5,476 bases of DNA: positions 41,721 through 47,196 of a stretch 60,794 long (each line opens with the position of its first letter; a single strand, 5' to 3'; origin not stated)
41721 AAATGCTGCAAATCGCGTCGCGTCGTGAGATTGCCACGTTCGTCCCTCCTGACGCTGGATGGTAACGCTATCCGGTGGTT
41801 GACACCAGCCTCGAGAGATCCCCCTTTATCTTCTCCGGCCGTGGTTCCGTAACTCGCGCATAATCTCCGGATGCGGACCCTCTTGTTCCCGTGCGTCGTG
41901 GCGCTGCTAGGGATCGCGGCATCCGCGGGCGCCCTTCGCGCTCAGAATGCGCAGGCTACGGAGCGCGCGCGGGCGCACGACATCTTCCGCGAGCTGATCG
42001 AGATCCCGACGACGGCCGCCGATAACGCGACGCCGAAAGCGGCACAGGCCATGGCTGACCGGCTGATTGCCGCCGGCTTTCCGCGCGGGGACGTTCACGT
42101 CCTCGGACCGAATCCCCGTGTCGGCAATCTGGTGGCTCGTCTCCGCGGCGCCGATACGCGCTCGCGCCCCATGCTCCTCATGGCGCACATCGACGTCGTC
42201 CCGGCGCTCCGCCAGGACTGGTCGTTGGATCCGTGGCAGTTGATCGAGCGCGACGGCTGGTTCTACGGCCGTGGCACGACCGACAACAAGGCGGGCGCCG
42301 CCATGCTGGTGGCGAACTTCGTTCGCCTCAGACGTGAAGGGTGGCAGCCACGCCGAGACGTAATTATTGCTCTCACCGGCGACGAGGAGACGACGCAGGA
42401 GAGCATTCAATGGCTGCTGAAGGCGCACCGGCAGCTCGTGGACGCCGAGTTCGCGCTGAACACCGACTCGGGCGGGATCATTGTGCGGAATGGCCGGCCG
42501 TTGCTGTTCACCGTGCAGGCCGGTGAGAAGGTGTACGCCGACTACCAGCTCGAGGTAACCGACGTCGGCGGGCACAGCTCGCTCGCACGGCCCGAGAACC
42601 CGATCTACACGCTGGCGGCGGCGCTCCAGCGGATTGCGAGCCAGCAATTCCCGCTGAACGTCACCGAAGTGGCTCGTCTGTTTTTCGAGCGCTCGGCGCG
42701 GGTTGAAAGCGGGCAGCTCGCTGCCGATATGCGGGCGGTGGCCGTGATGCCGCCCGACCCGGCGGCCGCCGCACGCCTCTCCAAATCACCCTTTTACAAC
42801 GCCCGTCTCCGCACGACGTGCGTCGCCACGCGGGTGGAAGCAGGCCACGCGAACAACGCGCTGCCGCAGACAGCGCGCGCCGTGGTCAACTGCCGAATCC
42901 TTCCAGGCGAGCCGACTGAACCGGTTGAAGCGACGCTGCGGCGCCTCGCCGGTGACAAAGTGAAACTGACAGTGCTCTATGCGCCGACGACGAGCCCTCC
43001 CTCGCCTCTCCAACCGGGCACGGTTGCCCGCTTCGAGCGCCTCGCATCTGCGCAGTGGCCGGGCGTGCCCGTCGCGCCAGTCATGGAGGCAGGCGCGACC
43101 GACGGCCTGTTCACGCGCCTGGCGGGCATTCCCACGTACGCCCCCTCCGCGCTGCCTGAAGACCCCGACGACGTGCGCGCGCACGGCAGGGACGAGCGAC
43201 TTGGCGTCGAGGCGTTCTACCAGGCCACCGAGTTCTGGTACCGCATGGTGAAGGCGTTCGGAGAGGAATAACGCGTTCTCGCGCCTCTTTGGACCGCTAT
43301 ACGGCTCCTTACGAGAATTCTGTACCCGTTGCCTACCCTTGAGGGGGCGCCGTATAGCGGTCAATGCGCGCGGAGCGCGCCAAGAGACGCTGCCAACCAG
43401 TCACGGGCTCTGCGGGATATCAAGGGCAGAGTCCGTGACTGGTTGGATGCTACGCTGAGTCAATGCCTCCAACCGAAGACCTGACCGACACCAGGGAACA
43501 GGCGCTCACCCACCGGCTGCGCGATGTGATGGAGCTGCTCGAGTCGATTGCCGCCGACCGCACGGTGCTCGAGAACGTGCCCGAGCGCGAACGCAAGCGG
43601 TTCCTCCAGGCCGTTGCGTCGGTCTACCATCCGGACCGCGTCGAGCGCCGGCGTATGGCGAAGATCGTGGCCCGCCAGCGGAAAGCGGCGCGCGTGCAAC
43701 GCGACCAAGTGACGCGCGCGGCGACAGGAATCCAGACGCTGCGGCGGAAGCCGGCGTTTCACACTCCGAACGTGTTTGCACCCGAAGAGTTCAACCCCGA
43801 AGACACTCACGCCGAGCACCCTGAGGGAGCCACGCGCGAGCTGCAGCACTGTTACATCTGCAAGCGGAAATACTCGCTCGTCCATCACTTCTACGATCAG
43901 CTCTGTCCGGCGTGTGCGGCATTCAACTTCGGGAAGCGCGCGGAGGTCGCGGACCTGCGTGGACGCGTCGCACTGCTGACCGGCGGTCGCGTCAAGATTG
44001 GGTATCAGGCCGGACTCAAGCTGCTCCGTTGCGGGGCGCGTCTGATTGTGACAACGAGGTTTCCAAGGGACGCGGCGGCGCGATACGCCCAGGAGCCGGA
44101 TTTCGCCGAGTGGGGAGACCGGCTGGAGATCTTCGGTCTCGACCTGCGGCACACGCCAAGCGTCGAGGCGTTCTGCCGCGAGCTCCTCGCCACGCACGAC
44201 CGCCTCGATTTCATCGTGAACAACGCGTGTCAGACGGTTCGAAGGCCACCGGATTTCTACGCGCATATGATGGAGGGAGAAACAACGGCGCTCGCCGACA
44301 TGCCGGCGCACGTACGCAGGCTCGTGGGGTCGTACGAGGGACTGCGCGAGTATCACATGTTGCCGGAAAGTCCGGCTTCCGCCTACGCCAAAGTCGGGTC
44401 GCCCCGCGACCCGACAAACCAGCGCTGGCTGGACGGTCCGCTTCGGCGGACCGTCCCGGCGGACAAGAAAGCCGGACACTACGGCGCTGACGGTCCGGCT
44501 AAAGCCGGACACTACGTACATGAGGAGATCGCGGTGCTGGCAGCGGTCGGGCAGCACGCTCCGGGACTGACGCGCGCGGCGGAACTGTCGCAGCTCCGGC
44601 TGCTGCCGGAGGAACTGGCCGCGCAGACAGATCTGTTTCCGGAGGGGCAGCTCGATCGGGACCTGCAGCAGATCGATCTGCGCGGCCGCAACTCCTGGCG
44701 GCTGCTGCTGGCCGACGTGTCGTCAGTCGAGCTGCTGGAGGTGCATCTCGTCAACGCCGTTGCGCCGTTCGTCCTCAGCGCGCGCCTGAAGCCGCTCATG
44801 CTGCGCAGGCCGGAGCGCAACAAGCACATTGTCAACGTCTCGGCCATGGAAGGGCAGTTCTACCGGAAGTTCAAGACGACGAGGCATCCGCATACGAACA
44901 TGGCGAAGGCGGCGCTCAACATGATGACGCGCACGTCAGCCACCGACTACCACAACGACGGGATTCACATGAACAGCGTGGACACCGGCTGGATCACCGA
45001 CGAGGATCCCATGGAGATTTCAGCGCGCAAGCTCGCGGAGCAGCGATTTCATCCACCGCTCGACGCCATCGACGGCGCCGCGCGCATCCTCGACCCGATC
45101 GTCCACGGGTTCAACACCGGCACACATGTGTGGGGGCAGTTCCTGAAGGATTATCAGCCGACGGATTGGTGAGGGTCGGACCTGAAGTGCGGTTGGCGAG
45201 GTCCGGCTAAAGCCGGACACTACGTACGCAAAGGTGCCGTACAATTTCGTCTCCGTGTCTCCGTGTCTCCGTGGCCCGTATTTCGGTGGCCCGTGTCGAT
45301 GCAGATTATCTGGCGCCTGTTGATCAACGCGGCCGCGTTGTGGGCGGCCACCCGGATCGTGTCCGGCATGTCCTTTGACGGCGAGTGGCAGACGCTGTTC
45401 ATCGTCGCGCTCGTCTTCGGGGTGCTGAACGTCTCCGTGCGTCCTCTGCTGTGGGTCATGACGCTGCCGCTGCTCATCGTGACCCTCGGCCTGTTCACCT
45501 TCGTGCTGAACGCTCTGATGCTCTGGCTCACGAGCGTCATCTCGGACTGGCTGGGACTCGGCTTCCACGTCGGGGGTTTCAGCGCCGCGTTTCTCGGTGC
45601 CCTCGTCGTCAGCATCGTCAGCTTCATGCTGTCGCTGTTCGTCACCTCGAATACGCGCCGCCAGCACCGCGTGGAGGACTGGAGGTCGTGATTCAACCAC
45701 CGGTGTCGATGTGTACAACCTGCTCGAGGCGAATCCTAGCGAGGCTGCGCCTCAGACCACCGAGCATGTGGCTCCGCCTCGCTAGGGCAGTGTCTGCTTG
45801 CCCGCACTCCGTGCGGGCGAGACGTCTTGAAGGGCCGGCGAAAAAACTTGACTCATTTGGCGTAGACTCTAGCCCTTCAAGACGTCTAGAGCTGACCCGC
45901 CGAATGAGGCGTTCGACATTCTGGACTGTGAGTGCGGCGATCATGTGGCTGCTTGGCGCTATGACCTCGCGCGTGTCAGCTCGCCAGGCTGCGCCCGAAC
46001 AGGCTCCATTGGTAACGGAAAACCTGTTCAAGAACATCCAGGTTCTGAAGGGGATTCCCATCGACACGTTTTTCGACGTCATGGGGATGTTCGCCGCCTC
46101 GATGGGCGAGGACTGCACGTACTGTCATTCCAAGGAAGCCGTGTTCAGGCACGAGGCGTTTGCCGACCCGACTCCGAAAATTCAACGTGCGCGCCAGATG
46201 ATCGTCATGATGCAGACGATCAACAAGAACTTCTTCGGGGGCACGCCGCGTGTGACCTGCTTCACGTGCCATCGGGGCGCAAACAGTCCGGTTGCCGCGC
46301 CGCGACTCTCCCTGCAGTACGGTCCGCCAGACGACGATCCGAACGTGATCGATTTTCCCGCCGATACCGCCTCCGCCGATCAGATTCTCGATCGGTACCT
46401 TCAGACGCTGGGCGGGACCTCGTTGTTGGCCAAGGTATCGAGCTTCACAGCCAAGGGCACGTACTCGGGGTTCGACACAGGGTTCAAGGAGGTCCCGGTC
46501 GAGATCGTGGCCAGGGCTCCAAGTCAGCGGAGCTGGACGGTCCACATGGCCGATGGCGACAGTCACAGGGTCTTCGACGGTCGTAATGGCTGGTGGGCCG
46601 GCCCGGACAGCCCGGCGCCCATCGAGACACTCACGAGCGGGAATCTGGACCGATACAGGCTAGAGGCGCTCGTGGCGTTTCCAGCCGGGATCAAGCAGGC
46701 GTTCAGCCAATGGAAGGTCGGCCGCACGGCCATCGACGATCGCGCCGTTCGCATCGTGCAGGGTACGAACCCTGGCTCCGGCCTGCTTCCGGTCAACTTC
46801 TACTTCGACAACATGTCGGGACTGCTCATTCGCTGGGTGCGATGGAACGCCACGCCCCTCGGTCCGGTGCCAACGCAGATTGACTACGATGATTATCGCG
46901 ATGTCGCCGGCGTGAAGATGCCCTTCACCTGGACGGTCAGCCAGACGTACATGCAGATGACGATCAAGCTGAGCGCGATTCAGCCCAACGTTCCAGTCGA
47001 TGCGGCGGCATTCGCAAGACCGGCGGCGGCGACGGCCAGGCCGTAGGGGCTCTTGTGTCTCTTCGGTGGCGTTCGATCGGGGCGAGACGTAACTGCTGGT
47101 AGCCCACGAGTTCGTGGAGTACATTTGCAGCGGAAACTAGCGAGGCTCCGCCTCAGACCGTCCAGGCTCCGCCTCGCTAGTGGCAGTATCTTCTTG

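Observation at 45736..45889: About 150-nt three-hairpin element (family A) in three copies with compensatory base-pair changes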

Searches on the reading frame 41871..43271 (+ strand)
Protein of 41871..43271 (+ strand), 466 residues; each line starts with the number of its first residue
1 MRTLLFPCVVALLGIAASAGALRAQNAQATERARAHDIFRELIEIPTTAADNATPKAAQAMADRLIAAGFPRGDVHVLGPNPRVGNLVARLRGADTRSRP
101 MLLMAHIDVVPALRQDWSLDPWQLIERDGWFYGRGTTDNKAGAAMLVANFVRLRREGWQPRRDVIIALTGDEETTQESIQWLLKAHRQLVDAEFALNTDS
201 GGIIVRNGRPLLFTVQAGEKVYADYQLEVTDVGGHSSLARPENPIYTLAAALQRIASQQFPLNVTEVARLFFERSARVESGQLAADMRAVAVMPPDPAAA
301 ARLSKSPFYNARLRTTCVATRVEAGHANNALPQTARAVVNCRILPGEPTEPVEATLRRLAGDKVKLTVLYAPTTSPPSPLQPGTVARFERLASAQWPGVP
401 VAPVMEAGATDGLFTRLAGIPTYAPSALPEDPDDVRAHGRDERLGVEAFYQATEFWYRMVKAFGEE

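Call 82: search_protein_families(library=pfam, proteins=[window:41871-43271:+], max_evalue=0.001)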
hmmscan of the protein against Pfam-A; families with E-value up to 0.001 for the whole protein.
window:41871-43271:+ (466 aa): 3 families
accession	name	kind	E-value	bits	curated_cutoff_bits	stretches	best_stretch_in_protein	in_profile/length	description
PF01546.33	Peptidase_M20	-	3.7e-28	99.3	24.6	1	102-461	1-205/206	Peptidase family M20/M25/M40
PF07687.19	M20_dimer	-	8.2e-14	51.9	21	1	218-363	2-102/107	Peptidase dimerisation domain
PF04389.22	Peptidase_M28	-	8e-11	42.5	21.3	1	86-217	1-109/193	Peptidase family M28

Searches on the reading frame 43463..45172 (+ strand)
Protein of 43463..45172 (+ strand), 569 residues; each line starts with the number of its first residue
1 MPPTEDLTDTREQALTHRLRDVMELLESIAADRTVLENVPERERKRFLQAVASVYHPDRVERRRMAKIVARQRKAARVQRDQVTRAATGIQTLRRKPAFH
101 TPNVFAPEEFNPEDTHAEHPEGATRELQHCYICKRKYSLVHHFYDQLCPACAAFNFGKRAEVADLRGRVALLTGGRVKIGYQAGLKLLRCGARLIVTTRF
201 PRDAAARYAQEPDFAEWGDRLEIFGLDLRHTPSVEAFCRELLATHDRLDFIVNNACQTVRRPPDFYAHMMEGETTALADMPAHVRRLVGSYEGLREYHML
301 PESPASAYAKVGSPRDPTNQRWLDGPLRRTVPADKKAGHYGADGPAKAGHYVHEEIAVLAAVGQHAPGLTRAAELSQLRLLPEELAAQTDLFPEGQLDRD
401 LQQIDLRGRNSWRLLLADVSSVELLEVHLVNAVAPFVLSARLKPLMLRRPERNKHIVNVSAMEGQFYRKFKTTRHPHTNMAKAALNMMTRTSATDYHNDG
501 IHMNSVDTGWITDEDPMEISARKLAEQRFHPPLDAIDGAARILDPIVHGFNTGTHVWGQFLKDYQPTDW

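Call 13: search_protein_families(library=pfam, proteins=[window:43463-45172:+], max_evalue=0.01)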
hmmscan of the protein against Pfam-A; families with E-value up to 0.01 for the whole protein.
window:43463-45172:+ (569 aa): 2 families
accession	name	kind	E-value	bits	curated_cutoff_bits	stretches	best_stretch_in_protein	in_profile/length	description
PF00106.31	adh_short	-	7.4e-16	58.6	26.6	2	169-259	2-89/195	short chain dehydrogenase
PF13561.12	adh_short_C2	-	4.1e-15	56.4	27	2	417-520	90-185/236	Enoyl-(Acyl carrier protein) reductase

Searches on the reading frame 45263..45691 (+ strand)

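Call 13: search_protein_families(library=pfam, proteins=[window:45263-45691:+], max_evalue=0.01)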
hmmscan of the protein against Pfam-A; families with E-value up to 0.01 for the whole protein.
window:45263-45691:+ (142 aa): 1 family
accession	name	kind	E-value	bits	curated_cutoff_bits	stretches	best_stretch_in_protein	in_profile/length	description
PF04020.18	Phage_holin_4_2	-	4.1e-29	101.7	28.8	1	13-121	1-104/105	Mycobacterial 4 TMS phage holin, superfamily IV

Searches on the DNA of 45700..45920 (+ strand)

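Call 30: search_rna_families(source=window, start=45700, end=45920, threshold=evalue, max_evalue=10)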
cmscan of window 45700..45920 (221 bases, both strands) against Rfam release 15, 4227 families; matches with E-value up to 10: 7.
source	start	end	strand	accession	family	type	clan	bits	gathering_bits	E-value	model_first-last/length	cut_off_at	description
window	45852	45908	+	RF03938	mir-4662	Gene; miRNA;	-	21.2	97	0.053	1-67/67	no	mir-4662 microRNA precursor family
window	45852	45908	-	RF03938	mir-4662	Gene; miRNA;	-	18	97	0.41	1-67/67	no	mir-4662 microRNA precursor family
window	45727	45795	-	RF04288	mir-9201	Gene; miRNA;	CL00147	14.7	95.5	1.5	1-81/81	no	mir-9201 microRNA precursor family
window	45823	45884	-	RF00718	mir-431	Gene; miRNA;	-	14.5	70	7.4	1-86/86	no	mir-431 microRNA precursor family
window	45823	45884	+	RF00718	mir-431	Gene; miRNA;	-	14.4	70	7.7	1-86/86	no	mir-431 microRNA precursor family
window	45816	45891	-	RF01895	mir-193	Gene; miRNA;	-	13.5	55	2.4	1-76/76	no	mir-193 microRNA precursor family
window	45815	45892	+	RF01418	HIV_POL-1_SL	Cis-reg;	-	12.8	54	7.6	1-113/113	no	HIV pol-1 stem loop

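Call 72: search_dna_similar(query=window:45736-45889:+, collection=plasmids, mode=distant, max_evalue=0.001, max_rows=10)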
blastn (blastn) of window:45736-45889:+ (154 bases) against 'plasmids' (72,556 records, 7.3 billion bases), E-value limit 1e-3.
No match.

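Call 73: search_dna_similar(query=window:45736-45889:+, collection=phages, mode=distant, max_evalue=0.001, max_rows=10)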
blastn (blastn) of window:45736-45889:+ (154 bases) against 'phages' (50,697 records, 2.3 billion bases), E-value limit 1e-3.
No match.

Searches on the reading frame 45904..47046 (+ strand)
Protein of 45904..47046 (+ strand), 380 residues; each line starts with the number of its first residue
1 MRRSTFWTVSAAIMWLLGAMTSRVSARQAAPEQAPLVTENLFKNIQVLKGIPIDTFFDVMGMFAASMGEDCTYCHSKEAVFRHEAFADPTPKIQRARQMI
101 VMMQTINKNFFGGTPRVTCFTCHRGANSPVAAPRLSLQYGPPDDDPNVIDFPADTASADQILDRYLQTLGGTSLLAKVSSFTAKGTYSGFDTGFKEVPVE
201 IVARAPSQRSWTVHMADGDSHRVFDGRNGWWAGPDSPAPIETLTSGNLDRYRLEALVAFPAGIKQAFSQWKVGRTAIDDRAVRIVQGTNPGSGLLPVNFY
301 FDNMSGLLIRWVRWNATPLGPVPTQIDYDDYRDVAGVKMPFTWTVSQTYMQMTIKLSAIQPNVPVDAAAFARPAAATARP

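Call 13: search_protein_families(library=pfam, proteins=[window:45904-47046:+], max_evalue=0.01)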
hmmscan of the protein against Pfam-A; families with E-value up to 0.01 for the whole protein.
window:45904-47046:+ (380 aa): 2 families
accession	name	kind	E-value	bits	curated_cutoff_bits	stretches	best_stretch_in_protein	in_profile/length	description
PF02276.23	CytoC_RC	-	3.5e-13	50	22.4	1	27-129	39-139/310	Photosynthetic reaction centre cytochrome C subunit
PF14522.11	Cytochrome_C7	-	0.0069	16.6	24.8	0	67-127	12-52/67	Cytochrome c7 and related cytochrome c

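Call 35: find_homologous_proteins(query=window:45904-47046:+, max_evalue=1e-30)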
Query window:45904-47046:+ (380 aa): 4417 proteins with E <= 1e-30 among 8000 candidates; the best 120 are listed.
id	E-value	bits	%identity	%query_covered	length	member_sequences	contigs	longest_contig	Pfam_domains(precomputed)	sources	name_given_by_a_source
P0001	9.5e-238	806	92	100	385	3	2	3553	PF02276.24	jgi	-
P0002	8.1e-224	761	88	97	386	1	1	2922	PF02276.24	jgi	jgi:hypothetical protein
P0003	4.1e-222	755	85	100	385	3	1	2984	PF02276.24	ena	-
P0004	2.9e-221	752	85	100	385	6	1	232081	PF02276.24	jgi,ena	jgi:photosynthetic reaction center cytochrome c subunit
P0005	1.5e-214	730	83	99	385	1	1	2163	PF02276.24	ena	-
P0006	3.1e-213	726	82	95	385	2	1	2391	PF02276.24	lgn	-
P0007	1.9e-212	723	81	100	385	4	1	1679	PF02276.24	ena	-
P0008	8.2e-211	718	81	100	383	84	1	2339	PF02276.24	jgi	jgi:photosynthetic reaction center cytochrome c subunit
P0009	6.8e-209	712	82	97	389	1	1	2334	PF02276.24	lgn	-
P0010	1.2e-208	711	82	97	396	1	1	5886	PF02276.24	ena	-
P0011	2.9e-207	706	80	98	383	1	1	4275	PF02276.24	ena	-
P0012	4.4e-207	706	79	100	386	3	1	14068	PF02276.24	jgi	jgi:hypothetical protein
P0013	3.1e-206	703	81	97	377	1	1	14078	PF02276.24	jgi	jgi:hypothetical protein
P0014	7.5e-206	702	78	100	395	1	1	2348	PF02276.24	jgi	jgi:photosynthetic reaction center cytochrome c subunit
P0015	8.1e-205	698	80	99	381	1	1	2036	PF02276.24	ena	-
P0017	3.4e-203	693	79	99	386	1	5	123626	PF02276.24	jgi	jgi:hypothetical protein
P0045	8.1e-192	655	78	97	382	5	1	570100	PF02276.24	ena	-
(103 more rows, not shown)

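Call 36: find_encoding_contigs(protein=P0001, flank=2500, max_places=2)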
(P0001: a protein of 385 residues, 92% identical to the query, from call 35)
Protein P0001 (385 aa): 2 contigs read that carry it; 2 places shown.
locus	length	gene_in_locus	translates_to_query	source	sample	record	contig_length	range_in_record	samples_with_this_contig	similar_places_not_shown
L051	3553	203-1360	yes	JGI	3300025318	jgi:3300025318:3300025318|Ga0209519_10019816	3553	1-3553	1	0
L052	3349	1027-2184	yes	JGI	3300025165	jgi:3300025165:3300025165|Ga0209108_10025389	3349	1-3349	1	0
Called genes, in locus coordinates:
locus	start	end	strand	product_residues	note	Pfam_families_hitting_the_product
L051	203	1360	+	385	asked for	PF02276:CytoC_RC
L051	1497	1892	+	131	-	PF19649:DUF6152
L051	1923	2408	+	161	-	-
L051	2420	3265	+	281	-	-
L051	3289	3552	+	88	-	?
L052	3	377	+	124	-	PF13561:adh_short_C2 (weak)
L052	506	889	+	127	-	PF04020:Phage_holin_4_2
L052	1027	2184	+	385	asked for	PF02276:CytoC_RC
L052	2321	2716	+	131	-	PF19649:DUF6152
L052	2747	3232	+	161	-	-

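Call 37: find_encoding_contigs(protein=P0004, flank=2500, max_places=1)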
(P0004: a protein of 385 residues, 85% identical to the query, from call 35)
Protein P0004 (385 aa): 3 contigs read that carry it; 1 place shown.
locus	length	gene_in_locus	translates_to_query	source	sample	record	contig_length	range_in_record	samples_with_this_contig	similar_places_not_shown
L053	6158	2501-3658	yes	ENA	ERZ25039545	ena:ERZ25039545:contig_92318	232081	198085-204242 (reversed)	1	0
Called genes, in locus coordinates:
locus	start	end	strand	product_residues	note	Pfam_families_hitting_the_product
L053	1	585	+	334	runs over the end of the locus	PF00106:adh_short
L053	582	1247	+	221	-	PF00106:adh_short (weak), PF13561:adh_short_C2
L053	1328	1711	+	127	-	PF04020:Phage_holin_4_2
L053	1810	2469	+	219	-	-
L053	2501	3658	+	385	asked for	PF02276:CytoC_RC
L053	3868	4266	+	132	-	PF19649:DUF6152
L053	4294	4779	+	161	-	-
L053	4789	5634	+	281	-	-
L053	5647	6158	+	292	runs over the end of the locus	-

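Call 38: find_encoding_contigs(protein=P0017, flank=2500, max_places=1)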
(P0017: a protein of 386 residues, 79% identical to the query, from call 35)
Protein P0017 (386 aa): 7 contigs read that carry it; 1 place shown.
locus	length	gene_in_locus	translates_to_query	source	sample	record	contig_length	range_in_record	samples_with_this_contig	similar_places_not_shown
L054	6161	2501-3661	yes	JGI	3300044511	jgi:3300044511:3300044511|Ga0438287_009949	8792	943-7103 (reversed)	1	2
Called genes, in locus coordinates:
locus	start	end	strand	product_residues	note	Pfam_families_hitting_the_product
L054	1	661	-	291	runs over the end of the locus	-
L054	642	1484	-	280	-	-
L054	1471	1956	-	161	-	-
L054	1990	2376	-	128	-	PF19649:DUF6152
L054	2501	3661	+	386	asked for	PF02276:CytoC_RC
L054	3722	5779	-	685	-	PF10459:Peptidase_S46, PF00089:Trypsin (faint), PF13365:Trypsin_2 (faint)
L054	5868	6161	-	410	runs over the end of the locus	PF13428:TPR_14 (faint), PF13424:TPR_12 (faint), PF23914:TPR_CcmH_CycH, PF14559:TPR_19 (faint), PF07719:TPR_2 (weak), PF13432:TPR_16 (weak)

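Call 39: find_encoding_contigs(protein=P0045, flank=2500, max_places=1)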
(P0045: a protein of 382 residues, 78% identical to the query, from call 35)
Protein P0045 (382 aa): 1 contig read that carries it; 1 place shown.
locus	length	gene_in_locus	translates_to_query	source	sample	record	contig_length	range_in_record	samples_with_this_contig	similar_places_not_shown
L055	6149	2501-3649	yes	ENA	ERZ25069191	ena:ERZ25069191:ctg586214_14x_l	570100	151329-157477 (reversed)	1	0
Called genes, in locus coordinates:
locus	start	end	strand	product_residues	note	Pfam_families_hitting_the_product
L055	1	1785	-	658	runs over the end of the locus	PF02776:TPP_enzyme_N, PF00205:TPP_enzyme_M, PF02775:TPP_enzyme_C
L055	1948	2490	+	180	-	-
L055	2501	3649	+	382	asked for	PF02276:CytoC_RC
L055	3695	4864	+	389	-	PF08450:SGL (faint), PF01436:NHL (faint)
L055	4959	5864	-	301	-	PF00596:Aldolase_II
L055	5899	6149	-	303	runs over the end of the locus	-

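Call 52: find_encoding_contigs(protein=P0013, flank=2500, max_places=1)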
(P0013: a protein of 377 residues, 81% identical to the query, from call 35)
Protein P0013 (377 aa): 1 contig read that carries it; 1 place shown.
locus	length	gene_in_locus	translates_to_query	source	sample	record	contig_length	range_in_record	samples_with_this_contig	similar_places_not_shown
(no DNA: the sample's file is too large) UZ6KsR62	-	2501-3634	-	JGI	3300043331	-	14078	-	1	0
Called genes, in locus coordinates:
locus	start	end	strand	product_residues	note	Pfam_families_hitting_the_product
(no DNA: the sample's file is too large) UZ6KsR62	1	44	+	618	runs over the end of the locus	PF13428:TPR_14 (faint), PF13432:TPR_16 (faint), PF14559:TPR_19, PF13844:Glyco_transf_41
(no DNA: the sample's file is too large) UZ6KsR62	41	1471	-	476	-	-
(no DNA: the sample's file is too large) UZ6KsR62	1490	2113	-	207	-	PF07638:Sigma70_ECF, PF08281:Sigma70_r4_2 (weak), PF04545:Sigma70_r4 (weak)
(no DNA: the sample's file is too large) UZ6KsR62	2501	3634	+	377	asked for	PF02276:CytoC_RC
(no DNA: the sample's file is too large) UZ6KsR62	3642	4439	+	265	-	-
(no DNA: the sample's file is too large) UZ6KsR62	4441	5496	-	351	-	PF01436:NHL (faint)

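Call 53: find_encoding_contigs(protein=P0012, flank=2500, max_places=1)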
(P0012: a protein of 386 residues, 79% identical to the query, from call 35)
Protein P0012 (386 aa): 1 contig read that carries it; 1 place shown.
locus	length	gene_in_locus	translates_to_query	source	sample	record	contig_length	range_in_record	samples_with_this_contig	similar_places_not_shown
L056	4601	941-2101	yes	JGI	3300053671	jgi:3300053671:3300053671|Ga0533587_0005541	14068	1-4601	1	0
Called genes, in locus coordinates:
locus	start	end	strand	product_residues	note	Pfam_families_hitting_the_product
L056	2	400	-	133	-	?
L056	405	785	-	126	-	PF19649:DUF6152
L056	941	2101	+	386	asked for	PF02276:CytoC_RC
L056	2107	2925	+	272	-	-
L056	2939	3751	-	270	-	-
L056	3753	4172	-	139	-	PF19649:DUF6152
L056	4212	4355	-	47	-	-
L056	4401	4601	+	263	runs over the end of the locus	PF02548:Pantoate_transf, PF13714:PEP_mutase (weak)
